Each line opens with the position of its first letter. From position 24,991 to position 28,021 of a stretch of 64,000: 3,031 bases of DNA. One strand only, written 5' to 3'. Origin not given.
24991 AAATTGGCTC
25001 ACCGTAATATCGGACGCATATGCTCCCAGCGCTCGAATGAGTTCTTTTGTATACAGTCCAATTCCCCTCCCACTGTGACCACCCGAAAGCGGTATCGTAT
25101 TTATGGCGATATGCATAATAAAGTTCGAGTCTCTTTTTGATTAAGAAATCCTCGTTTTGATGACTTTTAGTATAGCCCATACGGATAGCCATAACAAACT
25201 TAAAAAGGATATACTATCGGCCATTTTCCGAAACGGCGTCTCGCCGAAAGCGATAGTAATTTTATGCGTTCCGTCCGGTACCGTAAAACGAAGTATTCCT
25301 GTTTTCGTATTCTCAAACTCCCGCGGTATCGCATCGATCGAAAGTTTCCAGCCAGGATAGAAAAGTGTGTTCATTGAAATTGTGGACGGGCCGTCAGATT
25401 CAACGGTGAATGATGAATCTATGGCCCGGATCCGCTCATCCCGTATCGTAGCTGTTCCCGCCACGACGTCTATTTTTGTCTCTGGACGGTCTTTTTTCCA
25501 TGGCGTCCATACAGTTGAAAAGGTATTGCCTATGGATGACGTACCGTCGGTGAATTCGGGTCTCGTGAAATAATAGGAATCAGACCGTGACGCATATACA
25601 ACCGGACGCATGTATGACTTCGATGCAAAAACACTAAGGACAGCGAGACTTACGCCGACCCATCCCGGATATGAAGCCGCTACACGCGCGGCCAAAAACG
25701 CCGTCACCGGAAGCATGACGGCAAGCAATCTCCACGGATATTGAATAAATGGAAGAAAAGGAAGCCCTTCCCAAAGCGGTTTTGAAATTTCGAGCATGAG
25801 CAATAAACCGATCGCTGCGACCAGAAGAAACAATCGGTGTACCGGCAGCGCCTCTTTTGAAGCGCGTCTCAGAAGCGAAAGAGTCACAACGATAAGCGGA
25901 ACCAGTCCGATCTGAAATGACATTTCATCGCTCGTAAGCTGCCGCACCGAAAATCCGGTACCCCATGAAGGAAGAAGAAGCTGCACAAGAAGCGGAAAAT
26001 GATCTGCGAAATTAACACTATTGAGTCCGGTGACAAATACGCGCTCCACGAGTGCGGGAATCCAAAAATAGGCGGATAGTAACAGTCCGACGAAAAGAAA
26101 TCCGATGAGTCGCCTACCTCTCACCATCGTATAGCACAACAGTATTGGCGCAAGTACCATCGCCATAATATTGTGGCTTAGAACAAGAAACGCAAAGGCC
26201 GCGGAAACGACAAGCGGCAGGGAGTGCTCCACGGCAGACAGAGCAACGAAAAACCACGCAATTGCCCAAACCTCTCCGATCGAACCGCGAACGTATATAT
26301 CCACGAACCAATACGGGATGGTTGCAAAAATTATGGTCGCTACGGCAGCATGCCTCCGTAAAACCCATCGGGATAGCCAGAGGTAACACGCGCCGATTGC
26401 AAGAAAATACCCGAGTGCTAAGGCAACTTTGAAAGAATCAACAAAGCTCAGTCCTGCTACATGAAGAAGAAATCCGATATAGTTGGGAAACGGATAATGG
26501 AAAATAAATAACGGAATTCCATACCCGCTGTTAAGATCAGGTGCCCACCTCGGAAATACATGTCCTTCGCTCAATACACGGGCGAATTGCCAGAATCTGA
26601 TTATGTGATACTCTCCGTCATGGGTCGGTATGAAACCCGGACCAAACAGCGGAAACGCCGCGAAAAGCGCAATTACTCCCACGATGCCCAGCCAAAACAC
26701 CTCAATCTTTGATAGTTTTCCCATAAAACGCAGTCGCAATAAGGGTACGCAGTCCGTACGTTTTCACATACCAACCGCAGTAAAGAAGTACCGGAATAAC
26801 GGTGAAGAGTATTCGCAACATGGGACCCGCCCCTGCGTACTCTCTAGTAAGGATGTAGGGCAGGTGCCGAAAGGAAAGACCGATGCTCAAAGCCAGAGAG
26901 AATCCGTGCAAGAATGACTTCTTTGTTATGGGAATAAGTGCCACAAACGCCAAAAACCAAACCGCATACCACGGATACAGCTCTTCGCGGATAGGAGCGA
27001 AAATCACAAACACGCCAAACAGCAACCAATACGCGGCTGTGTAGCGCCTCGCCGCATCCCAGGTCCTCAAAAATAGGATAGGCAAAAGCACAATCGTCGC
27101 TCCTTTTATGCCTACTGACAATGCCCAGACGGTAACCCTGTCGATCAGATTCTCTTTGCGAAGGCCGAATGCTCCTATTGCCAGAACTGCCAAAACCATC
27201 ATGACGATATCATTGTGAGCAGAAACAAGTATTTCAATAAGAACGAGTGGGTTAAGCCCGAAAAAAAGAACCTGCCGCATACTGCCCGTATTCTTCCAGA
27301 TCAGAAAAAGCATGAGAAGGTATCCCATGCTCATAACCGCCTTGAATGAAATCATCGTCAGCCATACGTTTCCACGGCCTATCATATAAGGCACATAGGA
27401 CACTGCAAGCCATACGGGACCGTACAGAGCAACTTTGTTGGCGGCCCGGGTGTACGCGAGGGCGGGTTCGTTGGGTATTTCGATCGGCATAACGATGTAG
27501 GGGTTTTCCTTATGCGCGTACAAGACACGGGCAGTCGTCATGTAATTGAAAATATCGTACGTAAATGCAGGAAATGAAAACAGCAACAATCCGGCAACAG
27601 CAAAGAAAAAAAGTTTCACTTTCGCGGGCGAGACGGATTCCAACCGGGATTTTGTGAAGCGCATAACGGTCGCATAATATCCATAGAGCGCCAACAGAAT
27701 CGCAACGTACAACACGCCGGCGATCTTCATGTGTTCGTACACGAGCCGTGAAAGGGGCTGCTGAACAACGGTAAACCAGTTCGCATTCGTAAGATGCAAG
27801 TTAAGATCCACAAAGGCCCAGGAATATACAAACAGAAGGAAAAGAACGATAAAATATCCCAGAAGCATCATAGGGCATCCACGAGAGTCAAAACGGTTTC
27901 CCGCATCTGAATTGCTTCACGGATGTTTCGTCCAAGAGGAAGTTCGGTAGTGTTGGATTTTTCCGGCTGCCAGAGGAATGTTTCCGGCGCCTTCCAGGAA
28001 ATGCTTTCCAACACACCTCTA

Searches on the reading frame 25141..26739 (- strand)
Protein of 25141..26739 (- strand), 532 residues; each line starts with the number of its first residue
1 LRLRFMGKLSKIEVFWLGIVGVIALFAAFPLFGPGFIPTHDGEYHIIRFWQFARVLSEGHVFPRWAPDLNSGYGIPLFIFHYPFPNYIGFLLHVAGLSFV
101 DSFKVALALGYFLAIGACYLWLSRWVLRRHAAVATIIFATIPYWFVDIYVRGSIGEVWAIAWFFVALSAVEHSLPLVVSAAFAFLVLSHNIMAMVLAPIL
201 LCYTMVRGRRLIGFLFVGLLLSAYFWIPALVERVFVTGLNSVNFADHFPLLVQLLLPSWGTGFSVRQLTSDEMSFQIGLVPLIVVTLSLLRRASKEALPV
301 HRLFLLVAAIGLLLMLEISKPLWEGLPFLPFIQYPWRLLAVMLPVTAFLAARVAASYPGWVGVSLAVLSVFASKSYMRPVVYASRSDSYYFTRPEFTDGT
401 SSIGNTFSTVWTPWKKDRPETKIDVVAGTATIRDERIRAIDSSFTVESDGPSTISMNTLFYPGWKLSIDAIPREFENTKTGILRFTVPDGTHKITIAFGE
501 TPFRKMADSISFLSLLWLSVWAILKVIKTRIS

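Call 4: search_protein_families(library=pfam, proteins=[window:25141-26739:-], max_evalue=0.1)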
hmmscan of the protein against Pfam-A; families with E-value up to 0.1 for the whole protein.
window:25141-26739:- (532 aa): 1 family
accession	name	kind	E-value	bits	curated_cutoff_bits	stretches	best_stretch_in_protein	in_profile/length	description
PF09586.16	YfhO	-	0.082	11.7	28.5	0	461-500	786-825/835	Bacterial membrane protein YfhO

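Call 5: search_protein_families(library=ncbifam, proteins=[window:25141-26739:-], max_evalue=0.1)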
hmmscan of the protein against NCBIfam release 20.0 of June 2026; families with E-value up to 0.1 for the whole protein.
window:25141-26739:- (532 aa): 0 families

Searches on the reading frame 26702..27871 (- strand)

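Call 8: search_protein_families(library=pfam, proteins=[window:26702-27871:-], max_evalue=0.001)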
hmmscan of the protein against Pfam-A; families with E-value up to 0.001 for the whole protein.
window:26702-27871:- (389 aa): 0 families

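Call 67: search_protein_families(library=pfam, proteins=[window:26702-27871:-], max_evalue=1)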
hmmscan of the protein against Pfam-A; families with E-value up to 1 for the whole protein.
window:26702-27871:- (389 aa): 3 families
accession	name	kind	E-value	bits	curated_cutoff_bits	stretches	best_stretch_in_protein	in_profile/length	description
PF13630.11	SdpI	-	0.011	16.3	28.2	1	269-313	20-65/71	SdpI/YfhL protein family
PF23593.1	HEAT_ATR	-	0.011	16.1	27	1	26-70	12-56/99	Serine/threonine-protein kinase ATR-like, HEAT repeats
PF09022.15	Staphostatin_A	-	0.16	12.3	24.1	0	194-233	57-96/105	Staphostatin A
